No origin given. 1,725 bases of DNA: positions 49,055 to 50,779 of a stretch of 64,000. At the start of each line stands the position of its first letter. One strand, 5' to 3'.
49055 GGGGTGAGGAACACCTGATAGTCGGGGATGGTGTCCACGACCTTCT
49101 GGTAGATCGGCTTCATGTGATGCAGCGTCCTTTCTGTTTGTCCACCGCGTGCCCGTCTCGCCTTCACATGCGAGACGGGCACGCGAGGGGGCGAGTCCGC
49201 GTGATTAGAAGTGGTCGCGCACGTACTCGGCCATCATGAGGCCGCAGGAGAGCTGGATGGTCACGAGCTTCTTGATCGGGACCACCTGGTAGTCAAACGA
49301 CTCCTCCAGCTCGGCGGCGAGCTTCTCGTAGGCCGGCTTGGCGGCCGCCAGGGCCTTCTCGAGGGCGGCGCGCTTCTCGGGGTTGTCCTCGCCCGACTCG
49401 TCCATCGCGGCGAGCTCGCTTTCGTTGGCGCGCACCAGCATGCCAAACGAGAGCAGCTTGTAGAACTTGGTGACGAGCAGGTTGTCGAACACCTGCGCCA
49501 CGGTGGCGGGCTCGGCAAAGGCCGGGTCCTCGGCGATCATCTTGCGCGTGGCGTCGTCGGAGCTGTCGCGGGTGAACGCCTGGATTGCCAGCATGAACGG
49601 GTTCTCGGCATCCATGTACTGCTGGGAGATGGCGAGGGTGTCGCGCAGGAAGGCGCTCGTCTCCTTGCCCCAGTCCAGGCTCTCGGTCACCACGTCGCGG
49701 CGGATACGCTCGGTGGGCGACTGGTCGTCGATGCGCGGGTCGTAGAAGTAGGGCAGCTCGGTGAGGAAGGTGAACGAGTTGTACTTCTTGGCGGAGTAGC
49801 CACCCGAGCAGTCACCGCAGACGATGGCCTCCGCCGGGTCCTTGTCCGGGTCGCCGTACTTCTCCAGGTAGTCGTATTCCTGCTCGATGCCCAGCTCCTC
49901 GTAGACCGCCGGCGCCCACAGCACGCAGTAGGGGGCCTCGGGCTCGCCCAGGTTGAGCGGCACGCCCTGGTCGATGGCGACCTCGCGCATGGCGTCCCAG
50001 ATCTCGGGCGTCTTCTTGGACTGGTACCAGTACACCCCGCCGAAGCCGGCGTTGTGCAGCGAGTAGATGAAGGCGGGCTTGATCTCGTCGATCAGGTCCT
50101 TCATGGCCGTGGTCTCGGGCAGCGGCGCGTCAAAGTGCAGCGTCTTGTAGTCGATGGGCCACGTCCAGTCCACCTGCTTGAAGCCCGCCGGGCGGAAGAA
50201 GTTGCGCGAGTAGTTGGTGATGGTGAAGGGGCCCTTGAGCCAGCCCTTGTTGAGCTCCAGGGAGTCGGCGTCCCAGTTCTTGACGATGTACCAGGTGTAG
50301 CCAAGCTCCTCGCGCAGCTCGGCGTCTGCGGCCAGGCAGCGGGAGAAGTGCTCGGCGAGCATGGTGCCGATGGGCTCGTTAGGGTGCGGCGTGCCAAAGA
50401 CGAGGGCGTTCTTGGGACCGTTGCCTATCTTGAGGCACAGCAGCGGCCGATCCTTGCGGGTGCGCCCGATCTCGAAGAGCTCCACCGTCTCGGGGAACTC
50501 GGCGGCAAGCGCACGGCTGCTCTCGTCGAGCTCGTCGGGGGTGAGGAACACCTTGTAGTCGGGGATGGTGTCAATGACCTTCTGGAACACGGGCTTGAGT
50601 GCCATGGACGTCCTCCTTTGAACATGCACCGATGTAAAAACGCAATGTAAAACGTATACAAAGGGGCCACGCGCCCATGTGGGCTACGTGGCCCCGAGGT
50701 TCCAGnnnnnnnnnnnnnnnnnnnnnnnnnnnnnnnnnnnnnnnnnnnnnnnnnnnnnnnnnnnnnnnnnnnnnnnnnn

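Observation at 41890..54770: Dpp-type importer carrying three cytosolic M14-like peptidase paralogs and multiple binding proteins: candidate import-and-trim system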

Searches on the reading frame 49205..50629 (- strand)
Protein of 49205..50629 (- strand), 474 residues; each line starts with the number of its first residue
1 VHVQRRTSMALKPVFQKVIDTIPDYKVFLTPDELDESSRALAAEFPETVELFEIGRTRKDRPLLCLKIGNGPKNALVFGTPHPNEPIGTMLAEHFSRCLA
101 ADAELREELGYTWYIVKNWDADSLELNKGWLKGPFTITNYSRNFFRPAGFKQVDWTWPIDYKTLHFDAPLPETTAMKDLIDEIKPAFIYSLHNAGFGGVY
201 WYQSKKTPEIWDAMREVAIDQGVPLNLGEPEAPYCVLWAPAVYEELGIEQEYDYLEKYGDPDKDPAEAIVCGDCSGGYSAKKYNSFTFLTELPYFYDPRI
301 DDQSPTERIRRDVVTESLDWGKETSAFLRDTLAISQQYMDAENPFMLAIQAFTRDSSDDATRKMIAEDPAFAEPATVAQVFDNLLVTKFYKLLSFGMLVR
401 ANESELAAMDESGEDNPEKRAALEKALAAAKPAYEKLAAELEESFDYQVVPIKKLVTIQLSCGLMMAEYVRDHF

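Call 3: search_protein_families(library=pfam, proteins=[window:49205-50629:-], max_evalue=0.01)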
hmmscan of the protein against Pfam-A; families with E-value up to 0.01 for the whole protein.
window:49205-50629:- (474 aa): 1 family
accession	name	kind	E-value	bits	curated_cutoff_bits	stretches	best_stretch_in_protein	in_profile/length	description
PF00246.29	Peptidase_M14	-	8e-09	36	21.6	1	39-217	6-209/286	Zinc carboxypeptidase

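Call 4: search_protein_families(library=ncbifam, proteins=[window:49205-50629:-], max_evalue=0.01)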
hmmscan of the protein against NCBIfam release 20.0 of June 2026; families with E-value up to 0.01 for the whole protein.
window:49205-50629:- (474 aa): 0 families

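Call 10: find_homologous_proteins(query=window:49205-50629:-, max_evalue=0.00001)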
Query window:49205-50629:- (474 aa): 1525 proteins with E <= 0.00001 among 8000 candidates; the best 120 are listed.
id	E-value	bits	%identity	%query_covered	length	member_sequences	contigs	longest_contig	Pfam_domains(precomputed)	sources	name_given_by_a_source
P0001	0.0e+0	1079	100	98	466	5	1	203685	PF00246.30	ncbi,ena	-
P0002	1.0e-295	999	91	98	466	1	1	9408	PF00246.30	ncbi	-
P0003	8.4e-275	930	85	98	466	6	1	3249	PF00246.30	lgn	-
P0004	5.6e-262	888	82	98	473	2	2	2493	PF00246.30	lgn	-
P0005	1.7e-245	834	75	98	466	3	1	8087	PF00246.30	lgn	-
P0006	2.6e-227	774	70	98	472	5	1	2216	PF00246.30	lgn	-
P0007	3.2e-207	707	65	98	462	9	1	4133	PF00246.30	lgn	-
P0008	1.7e-203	695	65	98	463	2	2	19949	PF00246.30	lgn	-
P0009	1.7e-203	695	65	98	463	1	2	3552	PF00246.30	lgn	-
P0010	1.4e-202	692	64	98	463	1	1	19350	PF00246.30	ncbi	-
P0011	1.4e-202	692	64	98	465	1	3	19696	PF00246.30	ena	-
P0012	1.4e-202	692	64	98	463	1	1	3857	PF00246.30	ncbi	-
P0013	2.5e-202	691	64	98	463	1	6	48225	PF00246.30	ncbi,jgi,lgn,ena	-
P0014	2.6e-202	691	64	98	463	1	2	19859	PF00246.30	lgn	-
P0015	5.7e-202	690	64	98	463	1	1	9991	PF00246.30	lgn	-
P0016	8.1e-202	690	64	98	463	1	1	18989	PF00246.30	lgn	-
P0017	9.5e-202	689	64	98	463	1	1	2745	PF00246.30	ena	-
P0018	1.9e-200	685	64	98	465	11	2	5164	PF00246.30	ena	-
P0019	1.1e-198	679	64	97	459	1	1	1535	PF00246.30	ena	-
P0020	1.9e-196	672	62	97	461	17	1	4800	PF00246.30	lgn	-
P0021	2.1e-196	672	63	98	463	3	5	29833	PF00246.30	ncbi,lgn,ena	-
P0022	7.7e-196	670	63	97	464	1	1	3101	PF00246.30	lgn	-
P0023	5.8e-195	667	64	98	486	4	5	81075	PF00246.30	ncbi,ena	-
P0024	6.0e-195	667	62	98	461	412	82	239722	PF00246.30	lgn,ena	-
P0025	7.0e-195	667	63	98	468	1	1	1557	PF00246.30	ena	-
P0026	1.4e-194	666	62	98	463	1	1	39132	PF00246.30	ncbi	-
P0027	1.4e-193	662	62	98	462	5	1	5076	PF00246.30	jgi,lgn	-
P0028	2.4e-193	662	63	97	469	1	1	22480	PF00246.30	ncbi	-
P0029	5.0e-193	661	62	97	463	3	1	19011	PF00246.30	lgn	-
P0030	5.8e-193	660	61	98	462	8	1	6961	PF00246.30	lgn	-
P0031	1.2e-192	659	61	98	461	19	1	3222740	PF00246.30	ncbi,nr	ncbi:hypothetical protein KFE17_07975 [Faecalicatena sp. Marseille-Q4148]|nr:hypothetical protein KF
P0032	4.3e-192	658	60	97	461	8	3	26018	PF00246.30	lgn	-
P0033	7.3e-192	657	62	97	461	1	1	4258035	PF00246.30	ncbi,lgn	ncbi:M14 family zinc carboxypeptidase [Roseburia hominis]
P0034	1.2e-191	656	62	98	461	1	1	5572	PF00246.30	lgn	-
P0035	1.3e-191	656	62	97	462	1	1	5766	PF00246.30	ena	-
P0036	1.5e-191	656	61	97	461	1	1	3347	PF00246.30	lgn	-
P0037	3.6e-191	654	61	97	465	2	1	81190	PF00246.30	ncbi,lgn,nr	ncbi:MAG: M14 family zinc carboxypeptidase [Eubacteriales bacterium]|nr:M14 family zinc carboxypepti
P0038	1.1e-190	653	61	97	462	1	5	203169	PF00246.30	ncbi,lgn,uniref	ncbi:M14 family zinc carboxypeptidase [Brassicibacter mesophilus]|uniref:M14 family zinc carboxypept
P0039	8.1e-190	650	62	97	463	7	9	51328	PF00246.30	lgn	-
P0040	1.6e-189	649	62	97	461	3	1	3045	PF00246.30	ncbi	-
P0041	2.5e-189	648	61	97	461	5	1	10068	PF00246.30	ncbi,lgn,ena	-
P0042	2.9e-189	648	61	98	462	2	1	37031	PF00246.30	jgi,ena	-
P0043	4.2e-189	648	61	97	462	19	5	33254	PF00246.30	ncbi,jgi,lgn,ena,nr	ncbi:MAG: zinc carboxypeptidase [Tissierellia bacterium]|nr:zinc carboxypeptidase [Tissierellia bact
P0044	4.7e-189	648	62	98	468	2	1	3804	PF00246.30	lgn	-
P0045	5.1e-189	647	61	97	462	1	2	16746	PF00246.30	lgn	-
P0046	8.6e-189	647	60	97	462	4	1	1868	PF00246.30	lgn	-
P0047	3.3e-188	645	61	97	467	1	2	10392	PF00246.30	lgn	-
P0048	1.2e-187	643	61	97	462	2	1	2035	PF00246.30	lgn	-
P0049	1.6e-187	643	60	97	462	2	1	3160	PF00246.30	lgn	-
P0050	1.6e-187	642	61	98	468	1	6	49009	PF00246.30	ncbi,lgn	-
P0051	8.5e-187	640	60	97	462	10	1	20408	PF00246.30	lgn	-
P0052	1.2e-186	640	61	97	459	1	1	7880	PF00246.30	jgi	-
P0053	1.4e-186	639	60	98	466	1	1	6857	PF00246.30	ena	-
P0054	1.6e-186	639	60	98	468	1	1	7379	PF00246.30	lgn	-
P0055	2.1e-186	639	60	98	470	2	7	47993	PF00246.30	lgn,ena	-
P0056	2.3e-186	639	60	98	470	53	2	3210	PF00246.30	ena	-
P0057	2.5e-186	639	59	97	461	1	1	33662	PF00246.30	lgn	-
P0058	6.4e-186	637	61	98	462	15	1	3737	PF00246.30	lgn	-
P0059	1.1e-185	636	59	97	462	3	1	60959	PF00246.30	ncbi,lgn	-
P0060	1.4e-185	636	59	98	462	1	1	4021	PF00246.30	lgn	-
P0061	1.4e-185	636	60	98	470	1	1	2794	PF00246.30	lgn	-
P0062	1.5e-185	636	59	98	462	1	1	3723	PF00246.30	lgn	-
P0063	2.4e-185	635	60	98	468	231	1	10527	PF00246.30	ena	-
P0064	2.6e-185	635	60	97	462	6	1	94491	PF00246.30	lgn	-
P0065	3.5e-185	635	59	98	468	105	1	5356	PF00246.30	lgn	-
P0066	3.9e-185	635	60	97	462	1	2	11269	PF00246.30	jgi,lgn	jgi:hypothetical protein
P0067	4.4e-185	634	60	98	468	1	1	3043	PF00246.30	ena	-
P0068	5.5e-185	634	60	98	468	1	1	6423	PF00246.30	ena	-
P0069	7.1e-185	634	60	97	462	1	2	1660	PF00246.30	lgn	-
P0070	9.6e-185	633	60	98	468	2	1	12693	PF00246.30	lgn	-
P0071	9.7e-185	633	60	97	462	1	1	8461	PF00246.30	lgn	-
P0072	1.0e-184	633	59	97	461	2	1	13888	PF00246.30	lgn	-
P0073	2.3e-184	632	59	98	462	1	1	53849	PF00246.30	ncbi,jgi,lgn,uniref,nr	ncbi:M14 family zinc carboxypeptidase [Paramaledivibacter caminithermalis]|jgi:hypothetical protein|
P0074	3.4e-184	632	59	98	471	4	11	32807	PF00246.30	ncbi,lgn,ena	-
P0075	4.5e-184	631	60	98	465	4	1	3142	PF00246.30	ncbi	-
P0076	5.0e-184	631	59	98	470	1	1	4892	PF00246.30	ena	-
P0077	5.3e-184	631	60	97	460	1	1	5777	PF00246.30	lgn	-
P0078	5.9e-184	631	60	98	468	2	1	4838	PF00246.30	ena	-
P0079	6.1e-184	631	60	98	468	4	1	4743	PF00246.30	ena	-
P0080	8.1e-184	630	59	98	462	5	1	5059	PF00246.30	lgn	-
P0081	9.4e-184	630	59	98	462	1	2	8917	PF00246.30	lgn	-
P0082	1.0e-183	630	59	97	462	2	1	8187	PF00246.30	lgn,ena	-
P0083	1.1e-183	630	60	100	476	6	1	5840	PF00246.30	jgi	jgi:hypothetical protein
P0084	1.2e-183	630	59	98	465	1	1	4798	PF00246.30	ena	-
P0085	1.6e-183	629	59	98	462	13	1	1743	PF00246.30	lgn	-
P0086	7.2e-183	627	59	97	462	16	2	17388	PF00246.30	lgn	-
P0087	1.2e-182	626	59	98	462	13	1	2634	PF00246.30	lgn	-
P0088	1.4e-182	626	59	98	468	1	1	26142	PF00246.30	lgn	-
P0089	1.6e-182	626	59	97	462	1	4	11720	PF00246.30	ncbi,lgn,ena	-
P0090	1.6e-182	626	59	97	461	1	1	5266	PF00246.30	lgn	-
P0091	1.8e-182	626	59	98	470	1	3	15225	PF00246.30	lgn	-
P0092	3.0e-182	625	58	98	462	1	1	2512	PF00246.30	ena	-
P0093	4.1e-182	625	59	98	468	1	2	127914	PF00246.30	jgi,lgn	-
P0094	4.1e-182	625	60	98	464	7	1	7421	PF00246.30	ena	-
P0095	5.1e-182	624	59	98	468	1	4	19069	PF00246.30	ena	-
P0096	5.8e-182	624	59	98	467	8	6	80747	PF00246.30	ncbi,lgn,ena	-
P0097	6.5e-182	624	58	97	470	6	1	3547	PF00246.30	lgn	-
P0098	7.5e-182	624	59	98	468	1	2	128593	PF00246.30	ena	-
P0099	7.6e-182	624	59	97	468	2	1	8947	PF00246.30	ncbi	ncbi:M14 family zinc carboxypeptidase [Faecalimonas sp.]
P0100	9.7e-182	623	59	98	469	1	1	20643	PF00246.30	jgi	jgi:hypothetical protein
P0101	1.8e-181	623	58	98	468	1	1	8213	PF00246.30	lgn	-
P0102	1.9e-181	622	58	97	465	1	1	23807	PF00246.30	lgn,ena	-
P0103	2.4e-181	622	56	98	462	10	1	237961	PF00246.30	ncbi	-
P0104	2.7e-181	622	58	98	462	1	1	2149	PF00246.30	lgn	-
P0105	5.3e-181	621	58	97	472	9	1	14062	PF00246.30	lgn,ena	-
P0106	5.8e-181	621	58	98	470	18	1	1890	PF00246.30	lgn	-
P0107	7.0e-181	621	59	98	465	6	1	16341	PF00246.30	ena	-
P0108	7.3e-181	621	57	97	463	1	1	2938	PF00246.30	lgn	-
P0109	8.3e-181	620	60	97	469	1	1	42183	PF00246.30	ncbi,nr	ncbi:MAG: M14 family zinc carboxypeptidase [Clostridiaceae bacterium]|nr:M14 family zinc carboxypept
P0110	9.5e-181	620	60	97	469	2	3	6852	PF00246.30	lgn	-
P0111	9.8e-181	620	58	98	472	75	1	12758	PF00246.30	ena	-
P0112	9.8e-181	620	58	97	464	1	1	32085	PF00246.30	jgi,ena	-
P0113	1.3e-180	620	59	97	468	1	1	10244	PF00246.30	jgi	jgi:hypothetical protein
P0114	1.6e-180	619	58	98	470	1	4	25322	PF00246.30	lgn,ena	-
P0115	1.9e-180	619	58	98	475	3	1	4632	PF00246.30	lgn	-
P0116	2.7e-180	619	57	97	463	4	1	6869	PF00246.30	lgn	-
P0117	3.4e-180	618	59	98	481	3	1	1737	PF00246.30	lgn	-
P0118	3.7e-180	618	60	97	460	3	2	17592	PF00246.30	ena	-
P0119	3.8e-180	618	58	98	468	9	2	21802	PF00246.30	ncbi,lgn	-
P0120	4.0e-180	618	58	98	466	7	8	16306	PF00246.30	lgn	-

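Call 11: find_encoding_contigs(protein=P0033, flank=10000, max_places=2)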
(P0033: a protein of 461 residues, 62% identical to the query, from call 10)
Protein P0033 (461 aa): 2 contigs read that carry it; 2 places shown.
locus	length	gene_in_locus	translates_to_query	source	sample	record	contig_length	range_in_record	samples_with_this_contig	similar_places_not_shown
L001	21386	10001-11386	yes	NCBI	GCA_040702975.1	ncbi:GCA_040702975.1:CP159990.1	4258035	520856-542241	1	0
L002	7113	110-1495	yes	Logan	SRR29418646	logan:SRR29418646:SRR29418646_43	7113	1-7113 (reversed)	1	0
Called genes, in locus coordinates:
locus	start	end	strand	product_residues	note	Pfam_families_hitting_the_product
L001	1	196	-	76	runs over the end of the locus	-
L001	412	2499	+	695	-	PF05223:MecA_N, PF03717:PBP_dimer, PF00905:Transpeptidase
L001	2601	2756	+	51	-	-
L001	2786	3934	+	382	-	PF07969:Amidohydro_3 (weak), PF01979:Amidohydro_1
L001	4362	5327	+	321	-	PF19300:BPD_transp_1_N, PF00528:BPD_transp_1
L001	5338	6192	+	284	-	PF00528:BPD_transp_1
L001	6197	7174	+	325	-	PF02463:SMC_N (weak), PF00005:ABC_tran, PF13304:AAA_21 (faint), PF08352:oligo_HPY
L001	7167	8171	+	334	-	PF03215:Rad17, PF00005:ABC_tran, PF08352:oligo_HPY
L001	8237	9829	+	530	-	PF00496:SBP_bac_5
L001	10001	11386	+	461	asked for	PF00246:Peptidase_M14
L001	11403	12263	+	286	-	PF01418:HTH_6, PF01380:SIS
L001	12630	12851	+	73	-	-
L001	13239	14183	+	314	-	PF03547:Mem_trans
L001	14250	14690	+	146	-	PF00583:Acetyltransf_1, PF13673:Acetyltransf_10, PF13508:Acetyltransf_7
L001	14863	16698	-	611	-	PF13522:GATase_6, PF13537:GATase_7, PF00733:Asn_synthase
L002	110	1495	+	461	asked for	PF00246:Peptidase_M14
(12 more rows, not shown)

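Call 12: find_encoding_contigs(protein=P0038, flank=10000, max_places=2)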
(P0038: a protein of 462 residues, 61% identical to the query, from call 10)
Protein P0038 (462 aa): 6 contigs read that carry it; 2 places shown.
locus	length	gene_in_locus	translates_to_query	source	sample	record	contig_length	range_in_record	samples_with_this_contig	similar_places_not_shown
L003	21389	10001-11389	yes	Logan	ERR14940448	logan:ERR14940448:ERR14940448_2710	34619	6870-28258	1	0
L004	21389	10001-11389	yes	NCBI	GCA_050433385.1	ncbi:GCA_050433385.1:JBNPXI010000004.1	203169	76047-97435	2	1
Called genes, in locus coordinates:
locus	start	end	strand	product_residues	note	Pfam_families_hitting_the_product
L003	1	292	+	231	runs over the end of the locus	PF16481:DUF5058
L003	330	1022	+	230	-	-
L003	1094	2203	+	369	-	PF04389:Peptidase_M28, PF01546:Peptidase_M20, PF05343:Peptidase_M42, PF07687:M20_dimer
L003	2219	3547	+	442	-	PF01546:Peptidase_M20, PF07687:M20_dimer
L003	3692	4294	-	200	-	PF00440:TetR_N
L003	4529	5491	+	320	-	PF19300:BPD_transp_1_N, PF00528:BPD_transp_1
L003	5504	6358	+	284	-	PF00528:BPD_transp_1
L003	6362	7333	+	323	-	PF02463:SMC_N (weak), PF00005:ABC_tran, PF08352:oligo_HPY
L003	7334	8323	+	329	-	PF00005:ABC_tran, PF13304:AAA_21 (faint), PF08352:oligo_HPY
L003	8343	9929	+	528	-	PF00496:SBP_bac_5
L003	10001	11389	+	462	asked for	PF00246:Peptidase_M14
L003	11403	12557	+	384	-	PF01979:Amidohydro_1, PF07969:Amidohydro_3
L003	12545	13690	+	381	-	PF07969:Amidohydro_3, PF01979:Amidohydro_1, PF07969:Amidohydro_3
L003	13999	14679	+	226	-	PF01520:Amidase_3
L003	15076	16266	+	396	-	PF00291:PALP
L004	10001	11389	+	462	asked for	PF00246:Peptidase_M14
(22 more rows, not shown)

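Call 13: find_encoding_contigs(protein=P0024, flank=10000, max_places=2)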
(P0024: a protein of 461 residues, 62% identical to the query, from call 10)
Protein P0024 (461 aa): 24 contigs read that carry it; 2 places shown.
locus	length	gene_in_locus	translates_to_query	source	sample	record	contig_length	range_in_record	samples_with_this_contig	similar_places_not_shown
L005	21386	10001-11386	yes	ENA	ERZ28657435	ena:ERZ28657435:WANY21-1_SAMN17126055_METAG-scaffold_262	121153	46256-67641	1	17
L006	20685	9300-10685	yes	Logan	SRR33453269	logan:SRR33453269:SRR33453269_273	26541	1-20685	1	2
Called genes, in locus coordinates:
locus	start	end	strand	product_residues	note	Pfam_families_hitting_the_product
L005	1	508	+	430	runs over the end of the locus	PF00275:EPSP_synthase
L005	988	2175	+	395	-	PF00438:S-AdoMet_synt_N, PF02772:S-AdoMet_synt_M, PF02773:S-AdoMet_synt_C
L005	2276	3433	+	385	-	PF00672:HAMP, PF00512:HisKA, PF02518:HATPase_c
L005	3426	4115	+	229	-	PF00072:Response_reg, PF00486:Trans_reg_C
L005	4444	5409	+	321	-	PF19300:BPD_transp_1_N, PF00528:BPD_transp_1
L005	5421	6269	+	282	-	PF00528:BPD_transp_1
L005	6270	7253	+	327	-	PF02463:SMC_N, PF00005:ABC_tran, PF13401:AAA_22 (weak), PF08352:oligo_HPY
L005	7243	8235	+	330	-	PF00005:ABC_tran, PF08352:oligo_HPY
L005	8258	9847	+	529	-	PF00496:SBP_bac_5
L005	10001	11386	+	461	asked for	PF00246:Peptidase_M14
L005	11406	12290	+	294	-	PF01418:HTH_6, PF01380:SIS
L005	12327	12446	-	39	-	-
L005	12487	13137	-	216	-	PF02254:TrkA_N, PF00107:ADH_zinc_N (faint), PF02080:TrkA_C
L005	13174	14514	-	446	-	PF02386:TrkH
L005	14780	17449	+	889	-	PF00582:Usp (faint), PF02702:KdpD, PF13493:DUF4118, PF00512:HisKA, PF02518:HATPase_c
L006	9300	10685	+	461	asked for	PF00246:Peptidase_M14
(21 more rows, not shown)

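Call 14: find_encoding_contigs(protein=P0001, flank=10000, max_places=3)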
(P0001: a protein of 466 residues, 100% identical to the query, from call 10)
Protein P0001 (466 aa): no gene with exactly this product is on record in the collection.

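Call 26: find_related_loci(query=A1, collection=genome_contigs, flank=10000)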
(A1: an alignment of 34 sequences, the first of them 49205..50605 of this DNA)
Query A1 (466 aa) in genome_contigs; peptide patterns used: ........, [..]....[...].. (x = any residue, [..] = any of these).
597 stretches matched a pattern (row limit reached: there are more); 588 encode a relative of the query (tblastn E <= 1e-3); the best 80 are kept; 80 distinct loci.
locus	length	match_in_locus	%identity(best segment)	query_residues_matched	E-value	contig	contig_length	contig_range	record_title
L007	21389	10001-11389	64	3-466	0e+0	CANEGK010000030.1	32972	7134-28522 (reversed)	MAG TPA_asm: uncultured Clostridium sp. isolate SRR18439536_bin.36_metawrap_v1.3_MAG genome assembly, contig: NODE.870_l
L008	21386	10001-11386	61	3-465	0e+0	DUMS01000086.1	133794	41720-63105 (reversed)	MAG TPA_asm: Tissierellia bacterium isolate AS04akNAM_87 64631_AS04, whole genome shotgun sequence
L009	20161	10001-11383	62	3-465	0e+0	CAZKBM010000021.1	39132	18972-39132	MAG TPA_asm: uncultured Oscillospiraceae bacterium isolate SRP242652_co2_107 genome assembly, contig: NODE_1199_length_3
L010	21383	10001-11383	60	2-464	0e+0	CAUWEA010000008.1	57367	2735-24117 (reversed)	MAG: uncultured Faecalimonas sp. isolate SRS17165165__bin22 genome assembly, contig: SRS17165165_NODE_180_length_57367_c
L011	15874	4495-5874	61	2-463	0e+0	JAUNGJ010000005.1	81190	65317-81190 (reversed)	MAG: Eubacteriales bacterium isolate S26M_St_52 NODE_166_length_81190_cov_9.005103, whole genome shotgun sequence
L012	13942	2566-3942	62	3-462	0e+0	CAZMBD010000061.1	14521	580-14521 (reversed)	MAG TPA_asm: uncultured Clostridiaceae bacterium isolate SRP192927_co8_27 genome assembly, contig: NODE_3661_length_1452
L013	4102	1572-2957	61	1-463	0e+0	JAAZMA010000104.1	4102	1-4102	MAG: Tissierellia bacterium isolate AS23ysBPME_29 44293_AS23, whole genome shotgun sequence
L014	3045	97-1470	62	3-462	0e+0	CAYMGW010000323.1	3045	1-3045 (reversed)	MAG TPA_asm: uncultured Tissierella sp. isolate binchicken_co152_200 genome assembly, contig: NODE_33570_length_3045_cov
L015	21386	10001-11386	61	3-465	0e+0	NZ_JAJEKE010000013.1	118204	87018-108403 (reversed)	Lutispora saccharofermentans strain m25 13, whole genome shotgun sequence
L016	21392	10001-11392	61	2-465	0e+0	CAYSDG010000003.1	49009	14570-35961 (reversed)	MAG TPA_asm: uncultured Oscillospiraceae bacterium isolate SRP350583_co1_546 genome assembly, contig: NODE_1037_length_4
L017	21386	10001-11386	61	3-465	0e+0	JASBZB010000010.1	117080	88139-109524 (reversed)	MAG: Clostridiaceae bacterium isolate bin-6 c_000000000133, whole genome shotgun sequence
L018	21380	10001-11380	61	3-463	0e+0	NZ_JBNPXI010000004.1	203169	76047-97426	Brassicibacter mesophilus strain DSM 24659 Ga0415269_04, whole genome shotgun sequence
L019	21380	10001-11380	59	3-463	0e+0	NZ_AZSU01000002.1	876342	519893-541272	[Clostridium] ultunense DSM 10521 scaffold_2, whole genome shotgun sequence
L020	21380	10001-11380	59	2-463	0e+0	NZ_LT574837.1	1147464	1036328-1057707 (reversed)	Bariatricus massiliensis strain AT12, whole genome shotgun sequence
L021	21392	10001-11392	59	2-465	0e+0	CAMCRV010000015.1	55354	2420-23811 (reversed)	MAG: uncultured Clostridia bacterium isolate SRR17382104_bin.54_metaWRAP_v1.3_MAG genome assembly, contig: ERZ10544615.2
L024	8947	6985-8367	59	3-463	0e+0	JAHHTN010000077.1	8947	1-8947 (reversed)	MAG: Faecalimonas sp. isolate MAG083 MAG083_77, whole genome shotgun sequence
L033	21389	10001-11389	57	3-465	0e+0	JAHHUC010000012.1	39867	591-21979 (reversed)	MAG: Oscillospiraceae bacterium isolate MAG098 MAG098_12, whole genome shotgun sequence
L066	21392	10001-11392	53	2-465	6e-165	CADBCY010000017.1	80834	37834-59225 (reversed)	MAG: uncultured Clostridiales bacterium isolate RUG13861 genome assembly, contig: RUG13861_asm_17, whole genome shotgun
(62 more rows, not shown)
